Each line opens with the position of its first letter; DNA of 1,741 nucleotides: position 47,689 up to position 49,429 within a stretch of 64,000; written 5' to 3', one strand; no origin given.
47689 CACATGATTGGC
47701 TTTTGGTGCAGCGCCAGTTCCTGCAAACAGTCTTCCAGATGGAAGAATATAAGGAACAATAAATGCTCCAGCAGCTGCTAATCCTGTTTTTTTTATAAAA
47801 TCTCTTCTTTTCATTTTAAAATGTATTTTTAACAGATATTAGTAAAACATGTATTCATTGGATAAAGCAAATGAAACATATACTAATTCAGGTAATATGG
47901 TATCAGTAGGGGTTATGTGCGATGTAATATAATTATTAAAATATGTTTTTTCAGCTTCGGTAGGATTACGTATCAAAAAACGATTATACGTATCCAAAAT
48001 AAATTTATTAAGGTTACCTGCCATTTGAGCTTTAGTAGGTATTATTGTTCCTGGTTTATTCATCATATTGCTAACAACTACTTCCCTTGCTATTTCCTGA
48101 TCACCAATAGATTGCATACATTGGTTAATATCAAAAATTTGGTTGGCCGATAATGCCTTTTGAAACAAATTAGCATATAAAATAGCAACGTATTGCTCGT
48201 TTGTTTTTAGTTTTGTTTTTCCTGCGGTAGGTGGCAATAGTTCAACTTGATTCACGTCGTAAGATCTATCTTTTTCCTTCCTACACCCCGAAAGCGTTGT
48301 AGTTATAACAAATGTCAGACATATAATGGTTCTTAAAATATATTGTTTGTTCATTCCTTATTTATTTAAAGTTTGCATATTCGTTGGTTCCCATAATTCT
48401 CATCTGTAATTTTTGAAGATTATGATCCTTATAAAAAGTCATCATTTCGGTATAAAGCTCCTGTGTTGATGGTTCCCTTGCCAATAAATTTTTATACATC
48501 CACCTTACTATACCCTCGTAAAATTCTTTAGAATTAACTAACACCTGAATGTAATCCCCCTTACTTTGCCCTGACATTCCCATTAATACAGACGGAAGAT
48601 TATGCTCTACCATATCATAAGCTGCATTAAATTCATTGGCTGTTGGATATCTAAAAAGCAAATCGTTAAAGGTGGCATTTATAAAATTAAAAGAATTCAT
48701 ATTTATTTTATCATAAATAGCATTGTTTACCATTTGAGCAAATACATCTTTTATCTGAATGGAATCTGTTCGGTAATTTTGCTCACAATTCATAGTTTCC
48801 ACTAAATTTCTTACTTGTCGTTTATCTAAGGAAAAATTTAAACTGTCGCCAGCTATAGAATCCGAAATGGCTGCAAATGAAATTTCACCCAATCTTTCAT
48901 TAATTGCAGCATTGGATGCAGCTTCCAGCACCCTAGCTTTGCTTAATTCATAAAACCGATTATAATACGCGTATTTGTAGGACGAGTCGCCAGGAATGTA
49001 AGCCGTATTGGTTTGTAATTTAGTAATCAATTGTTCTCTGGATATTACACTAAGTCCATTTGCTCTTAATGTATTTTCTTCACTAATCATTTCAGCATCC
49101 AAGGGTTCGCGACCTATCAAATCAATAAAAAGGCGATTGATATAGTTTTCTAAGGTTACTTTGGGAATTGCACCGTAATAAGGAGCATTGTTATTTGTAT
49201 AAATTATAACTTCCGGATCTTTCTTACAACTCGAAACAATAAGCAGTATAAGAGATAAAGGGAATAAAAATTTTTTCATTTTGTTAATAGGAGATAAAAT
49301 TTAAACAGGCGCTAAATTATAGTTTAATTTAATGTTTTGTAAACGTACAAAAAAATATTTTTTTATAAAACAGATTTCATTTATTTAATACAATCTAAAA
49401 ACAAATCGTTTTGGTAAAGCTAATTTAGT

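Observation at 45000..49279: Five-gene, fully exported envelope operon resembling a split PSCyt/DUF1549-type plus DUF1501-type pair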

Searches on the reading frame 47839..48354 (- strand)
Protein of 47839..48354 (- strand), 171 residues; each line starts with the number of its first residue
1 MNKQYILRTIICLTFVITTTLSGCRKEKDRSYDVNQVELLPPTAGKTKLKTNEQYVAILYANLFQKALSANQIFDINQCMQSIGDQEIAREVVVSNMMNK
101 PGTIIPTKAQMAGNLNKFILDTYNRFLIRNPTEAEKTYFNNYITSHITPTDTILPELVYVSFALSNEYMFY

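Call 3: search_protein_families(library=pfam, proteins=[window:47839-48354:-], max_evalue=1)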
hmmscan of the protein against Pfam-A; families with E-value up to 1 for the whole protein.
window:47839-48354:- (171 aa): 1 family
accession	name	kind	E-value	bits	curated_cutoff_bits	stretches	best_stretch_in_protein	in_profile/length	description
PF13946.11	DUF4214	-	0.00017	22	23.2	1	51-68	19-36/72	Domain of unknown function (DUF4214)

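Call 4: search_protein_families(library=ncbifam, proteins=[window:47839-48354:-], max_evalue=1)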
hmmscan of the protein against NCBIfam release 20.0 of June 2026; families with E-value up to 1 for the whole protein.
window:47839-48354:- (171 aa): 1 family
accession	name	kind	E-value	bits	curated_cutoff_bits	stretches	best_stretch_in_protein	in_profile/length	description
TIGR03881.1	KaiC_arch_4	hypoth_equivalog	0.043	13.5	247.8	1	63-139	74-147/231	KaiC domain-containing protein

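Call 53: search_protein_families(library=pfam, proteins=[window:47839-48354:-], max_evalue=1)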
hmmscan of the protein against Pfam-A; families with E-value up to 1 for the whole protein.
window:47839-48354:- (171 aa): 1 family
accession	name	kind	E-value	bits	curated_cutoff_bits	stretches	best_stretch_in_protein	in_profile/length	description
PF13946.11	DUF4214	-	0.00017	22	23.2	1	51-68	19-36/72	Domain of unknown function (DUF4214)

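Call 73: search_protein_families(library=pfam, alignment_id=A8, max_evalue=1)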
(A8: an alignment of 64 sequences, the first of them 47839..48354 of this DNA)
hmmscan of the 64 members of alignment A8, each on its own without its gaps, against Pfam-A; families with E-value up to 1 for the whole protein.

A. member 1, window:47839-48354:- (171 aa): 1 family
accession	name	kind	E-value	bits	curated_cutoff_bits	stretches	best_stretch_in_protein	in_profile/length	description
PF13946.11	DUF4214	-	0.00017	22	23.2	1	51-68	19-36/72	Domain of unknown function (DUF4214)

B. families by the number of members that match (of 64 scanned): 19 families
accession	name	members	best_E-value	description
PF13946.11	DUF4214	50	2e-05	Domain of unknown function (DUF4214)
PF08632.15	Zds_C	3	0.042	Activator of mitotic machinery Cdc14 phosphatase activation C-term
PF09905.14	VF530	3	0.12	DNA-binding protein VF530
PF17097.10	Kre28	1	0.0024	Spindle pole body component Kre28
PF24474.1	DUF7579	1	0.035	Domain of unknown function (DUF7579)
PF13432.12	TPR_16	1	0.057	Tetratricopeptide repeat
PF18167.6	Sa_NUDIX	1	0.071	SMODS-associated NUDIX domain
PF19088.6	TUTase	1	0.08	TUTase nucleotidyltransferase domain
PF24717.1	DUF7672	1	0.082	Family of unknown function (DUF7672)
PF15471.11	TMEM171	1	0.098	Transmembrane protein family 171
PF14183.11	YwpF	1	0.11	YwpF-like protein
PF18354.7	SH3_18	1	0.13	CarS bacterial SH3 domain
PF07587.16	PSD1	1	0.13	Protein of unknown function (DUF1553)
PF09612.15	HtrL_YibB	1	0.15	Bacterial protein of unknown function (HtrL_YibB)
PF08155.16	NOGCT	1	0.16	NOGCT (NUC087) domain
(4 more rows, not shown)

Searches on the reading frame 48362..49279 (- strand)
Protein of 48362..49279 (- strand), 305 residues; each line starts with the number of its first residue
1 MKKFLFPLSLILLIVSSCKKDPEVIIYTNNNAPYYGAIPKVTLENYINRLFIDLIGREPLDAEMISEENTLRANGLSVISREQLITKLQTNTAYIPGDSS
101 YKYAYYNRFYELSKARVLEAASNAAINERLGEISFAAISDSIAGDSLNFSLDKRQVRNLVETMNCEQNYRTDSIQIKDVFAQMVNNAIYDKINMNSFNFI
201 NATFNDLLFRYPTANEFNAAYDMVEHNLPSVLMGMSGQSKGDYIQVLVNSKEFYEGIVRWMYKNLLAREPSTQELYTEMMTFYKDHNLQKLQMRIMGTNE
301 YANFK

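Call 3: search_protein_families(library=pfam, proteins=[window:48362-49279:-], max_evalue=1)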
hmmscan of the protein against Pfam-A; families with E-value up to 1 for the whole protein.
window:48362-49279:- (305 aa): 3 families
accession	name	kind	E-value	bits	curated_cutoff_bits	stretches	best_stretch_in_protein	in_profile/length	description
PF00427.26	PBS_linker_poly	-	2e-05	25.1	28.7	1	156-225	23-96/126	Phycobilisome Linker polypeptide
PF13946.11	DUF4214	-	0.00038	20.9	23.2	0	40-72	17-49/72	Domain of unknown function (DUF4214)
PF13751.12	DDE_Tnp_1_6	-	0.12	13.1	25.1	1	153-197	61-105/125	Transposase DDE domain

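Call 4: search_protein_families(library=ncbifam, proteins=[window:48362-49279:-], max_evalue=1)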
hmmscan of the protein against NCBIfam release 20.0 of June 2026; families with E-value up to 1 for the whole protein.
window:48362-49279:- (305 aa): 1 family
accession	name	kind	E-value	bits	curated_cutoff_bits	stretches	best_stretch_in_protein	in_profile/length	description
NF052634.1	Riean_0653_fam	subfamily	0.14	13.1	57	1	1-23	1-22/176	Riean_0653 family protein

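Call 39: search_protein_families(library=pfam, alignment_id=A4, max_evalue=1)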
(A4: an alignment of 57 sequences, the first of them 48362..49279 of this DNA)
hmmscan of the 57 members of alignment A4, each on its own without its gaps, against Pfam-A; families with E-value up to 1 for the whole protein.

A. member 1, window:48362-49279:- (305 aa): 3 families
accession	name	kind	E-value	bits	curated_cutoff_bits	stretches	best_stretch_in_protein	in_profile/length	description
PF00427.26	PBS_linker_poly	-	2e-05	25.1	28.7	1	156-225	23-96/126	Phycobilisome Linker polypeptide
PF13946.11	DUF4214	-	0.00038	20.9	23.2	0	40-72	17-49/72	Domain of unknown function (DUF4214)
PF13751.12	DDE_Tnp_1_6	-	0.12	13.1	25.1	1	153-197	61-105/125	Transposase DDE domain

B. families by the number of members that match (of 57 scanned): 21 families
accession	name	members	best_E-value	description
PF13946.11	DUF4214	34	2.2e-05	Domain of unknown function (DUF4214)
PF00427.26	PBS_linker_poly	26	1.3e-06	Phycobilisome Linker polypeptide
PF07583.16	PSCyt2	18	4.5e-05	Protein of unknown function (DUF1549)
PF08811.16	DUF1800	4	0.049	Protein of unknown function (DUF1800)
PF07587.16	PSD1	2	0.091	Protein of unknown function (DUF1553)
PF04275.20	P-mevalo_kinase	2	0.18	Phosphomevalonate kinase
PF12363.14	Phage_TAC_12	1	0.0056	Phage tail assembly chaperone protein, TAC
PF20195.4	DUF6558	1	0.022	Phage tail protein N-terminal domain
PF19961.5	EAD8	1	0.032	Effector-associated domain 8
PF18072.6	FGAR-AT_linker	1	0.038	Formylglycinamide ribonucleotide amidotransferase linker domain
PF04911.17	ATP-synt_J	1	0.054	ATP synthase j chain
PF18215.6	Rtt106_N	1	0.064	Histone chaperone Rtt106 N-terminal domain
PF00191.25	Annexin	1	0.068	Annexin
PF25692.1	Phage_depo_C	1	0.085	Phage depolymerase C-terminal beta sandwich domain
PF13751.12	DDE_Tnp_1_6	1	0.12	Transposase DDE domain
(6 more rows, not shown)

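Call 40: search_solved_structures(query=A4, max_evalue=10, show_alignments=2)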
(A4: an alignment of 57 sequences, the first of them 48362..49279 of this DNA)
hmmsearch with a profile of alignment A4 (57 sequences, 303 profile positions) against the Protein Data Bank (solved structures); distinct sequences matched with E-value up to 10: 12.
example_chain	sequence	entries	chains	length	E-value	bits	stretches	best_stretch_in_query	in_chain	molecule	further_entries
8imk_1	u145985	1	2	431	2.8e-06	29.8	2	255-302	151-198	ApcH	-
7eyd_09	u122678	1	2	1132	1.4e-05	27.5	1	255-301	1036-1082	Phycobiliprotein ApcE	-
9k9w_M2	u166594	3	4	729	0.00019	23.8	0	162-213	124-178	Glr2806 protein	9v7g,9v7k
7vea_aM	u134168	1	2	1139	0.0002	23.7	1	255-301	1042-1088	Phycobiliprotein ApcE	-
8imi_0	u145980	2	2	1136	0.00042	22.7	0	255-302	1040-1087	ApcE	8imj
7y7a_e5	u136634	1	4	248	0.0057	19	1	257-301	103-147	Phycobilisome 31.8 kDa linker polypeptide, phycoerythrin-associated, rod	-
6kgx_e3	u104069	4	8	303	0.0088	18.3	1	257-301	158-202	LR2 | Phycobilisome 31.8 kDa linker polypeptide, phycoerythrin-associated, rod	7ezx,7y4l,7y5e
9k9w_a9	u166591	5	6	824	0.036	16.3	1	158-216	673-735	Glr1262 protein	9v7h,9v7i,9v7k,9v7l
3osj_A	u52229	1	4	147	0.056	15.7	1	257-302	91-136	Phycobilisome LCM core-membrane linker polypeptide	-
2l06_A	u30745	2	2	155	0.068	15.4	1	257-302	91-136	Phycobilisome LCM core-membrane linker polypeptide | Phycobiliprotein ApcE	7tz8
9wg7_N2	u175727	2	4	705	0.17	14.1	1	254-302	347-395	Phycobiliprotein ApcE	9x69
7sc7_BD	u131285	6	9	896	0.49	12.6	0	257-302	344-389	Phycobiliprotein ApcE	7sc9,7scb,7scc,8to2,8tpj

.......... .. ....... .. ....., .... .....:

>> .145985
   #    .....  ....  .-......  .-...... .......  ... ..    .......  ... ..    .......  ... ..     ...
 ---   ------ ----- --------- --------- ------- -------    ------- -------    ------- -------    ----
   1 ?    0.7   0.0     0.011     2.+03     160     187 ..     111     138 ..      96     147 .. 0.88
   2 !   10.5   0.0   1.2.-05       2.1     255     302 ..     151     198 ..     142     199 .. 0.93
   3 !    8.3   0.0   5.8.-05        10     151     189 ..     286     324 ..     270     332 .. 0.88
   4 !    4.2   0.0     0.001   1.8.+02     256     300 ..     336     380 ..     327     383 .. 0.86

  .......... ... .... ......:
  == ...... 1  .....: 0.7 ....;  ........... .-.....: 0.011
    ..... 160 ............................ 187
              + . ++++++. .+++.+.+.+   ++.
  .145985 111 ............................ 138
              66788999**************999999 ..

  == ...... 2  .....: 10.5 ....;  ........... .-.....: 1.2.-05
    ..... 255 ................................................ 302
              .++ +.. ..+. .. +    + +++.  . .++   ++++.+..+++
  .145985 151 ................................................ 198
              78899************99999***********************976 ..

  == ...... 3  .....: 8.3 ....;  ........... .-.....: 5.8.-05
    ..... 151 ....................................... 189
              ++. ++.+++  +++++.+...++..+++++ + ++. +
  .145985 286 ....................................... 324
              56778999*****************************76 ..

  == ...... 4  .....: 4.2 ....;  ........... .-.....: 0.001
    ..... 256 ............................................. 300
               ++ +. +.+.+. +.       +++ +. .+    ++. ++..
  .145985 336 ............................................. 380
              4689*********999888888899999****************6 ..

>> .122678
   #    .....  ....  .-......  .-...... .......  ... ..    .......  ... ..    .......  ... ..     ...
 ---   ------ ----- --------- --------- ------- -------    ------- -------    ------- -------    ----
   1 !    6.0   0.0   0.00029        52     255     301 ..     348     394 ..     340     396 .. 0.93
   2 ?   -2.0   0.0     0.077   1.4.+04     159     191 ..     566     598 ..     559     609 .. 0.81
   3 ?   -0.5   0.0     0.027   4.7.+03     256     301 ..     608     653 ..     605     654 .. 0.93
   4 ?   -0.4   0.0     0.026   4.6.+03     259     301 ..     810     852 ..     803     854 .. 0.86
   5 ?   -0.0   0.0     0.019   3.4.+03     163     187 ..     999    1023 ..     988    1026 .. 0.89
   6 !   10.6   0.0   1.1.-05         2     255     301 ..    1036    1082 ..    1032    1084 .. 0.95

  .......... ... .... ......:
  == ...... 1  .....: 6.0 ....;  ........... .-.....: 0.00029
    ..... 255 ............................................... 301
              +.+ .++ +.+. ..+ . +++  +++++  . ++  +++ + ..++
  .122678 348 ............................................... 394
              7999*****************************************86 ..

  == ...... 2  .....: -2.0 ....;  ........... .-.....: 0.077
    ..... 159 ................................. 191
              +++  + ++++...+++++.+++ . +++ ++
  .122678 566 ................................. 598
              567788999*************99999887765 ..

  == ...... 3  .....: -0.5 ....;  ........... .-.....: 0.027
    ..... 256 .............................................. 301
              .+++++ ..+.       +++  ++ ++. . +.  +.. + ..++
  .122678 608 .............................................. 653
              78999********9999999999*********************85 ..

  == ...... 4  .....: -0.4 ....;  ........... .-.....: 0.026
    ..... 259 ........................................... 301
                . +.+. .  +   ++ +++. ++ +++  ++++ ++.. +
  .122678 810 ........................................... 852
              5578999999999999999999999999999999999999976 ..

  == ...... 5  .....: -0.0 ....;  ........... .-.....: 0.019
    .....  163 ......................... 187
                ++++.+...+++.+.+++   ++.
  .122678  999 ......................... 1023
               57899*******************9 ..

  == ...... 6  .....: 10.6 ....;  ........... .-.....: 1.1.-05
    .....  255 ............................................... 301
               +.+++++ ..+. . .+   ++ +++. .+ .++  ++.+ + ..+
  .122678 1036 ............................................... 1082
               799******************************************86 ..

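Call 74: list_cluster_members(proteins=[window:48362-49279:-, window:47839-48354:-, window:46420-47814:-, window:45448-46404:-, window:45000-45446:-])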
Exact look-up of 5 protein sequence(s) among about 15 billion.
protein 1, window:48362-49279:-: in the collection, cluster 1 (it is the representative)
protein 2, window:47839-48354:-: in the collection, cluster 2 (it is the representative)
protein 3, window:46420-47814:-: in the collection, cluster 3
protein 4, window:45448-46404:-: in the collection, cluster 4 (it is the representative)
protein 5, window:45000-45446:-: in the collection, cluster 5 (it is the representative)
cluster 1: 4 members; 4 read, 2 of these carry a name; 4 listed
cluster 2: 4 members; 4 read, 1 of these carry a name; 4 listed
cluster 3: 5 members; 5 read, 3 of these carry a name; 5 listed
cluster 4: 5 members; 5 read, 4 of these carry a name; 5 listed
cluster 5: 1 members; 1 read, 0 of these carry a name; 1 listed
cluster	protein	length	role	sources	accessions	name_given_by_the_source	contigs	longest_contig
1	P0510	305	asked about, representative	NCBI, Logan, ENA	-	-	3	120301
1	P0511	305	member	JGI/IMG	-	hypothetical protein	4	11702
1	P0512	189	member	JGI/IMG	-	hypothetical protein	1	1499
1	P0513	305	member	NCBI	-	-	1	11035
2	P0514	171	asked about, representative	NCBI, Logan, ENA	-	-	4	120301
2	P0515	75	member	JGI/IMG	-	hypothetical protein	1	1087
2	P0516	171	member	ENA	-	-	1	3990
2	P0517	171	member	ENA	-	-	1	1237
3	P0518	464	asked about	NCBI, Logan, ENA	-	-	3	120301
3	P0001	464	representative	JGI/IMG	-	hypothetical protein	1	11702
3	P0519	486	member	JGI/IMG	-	hypothetical protein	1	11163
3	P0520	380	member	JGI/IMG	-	hypothetical protein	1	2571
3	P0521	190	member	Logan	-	-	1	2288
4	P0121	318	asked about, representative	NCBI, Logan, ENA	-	-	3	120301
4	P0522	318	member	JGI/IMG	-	hypothetical protein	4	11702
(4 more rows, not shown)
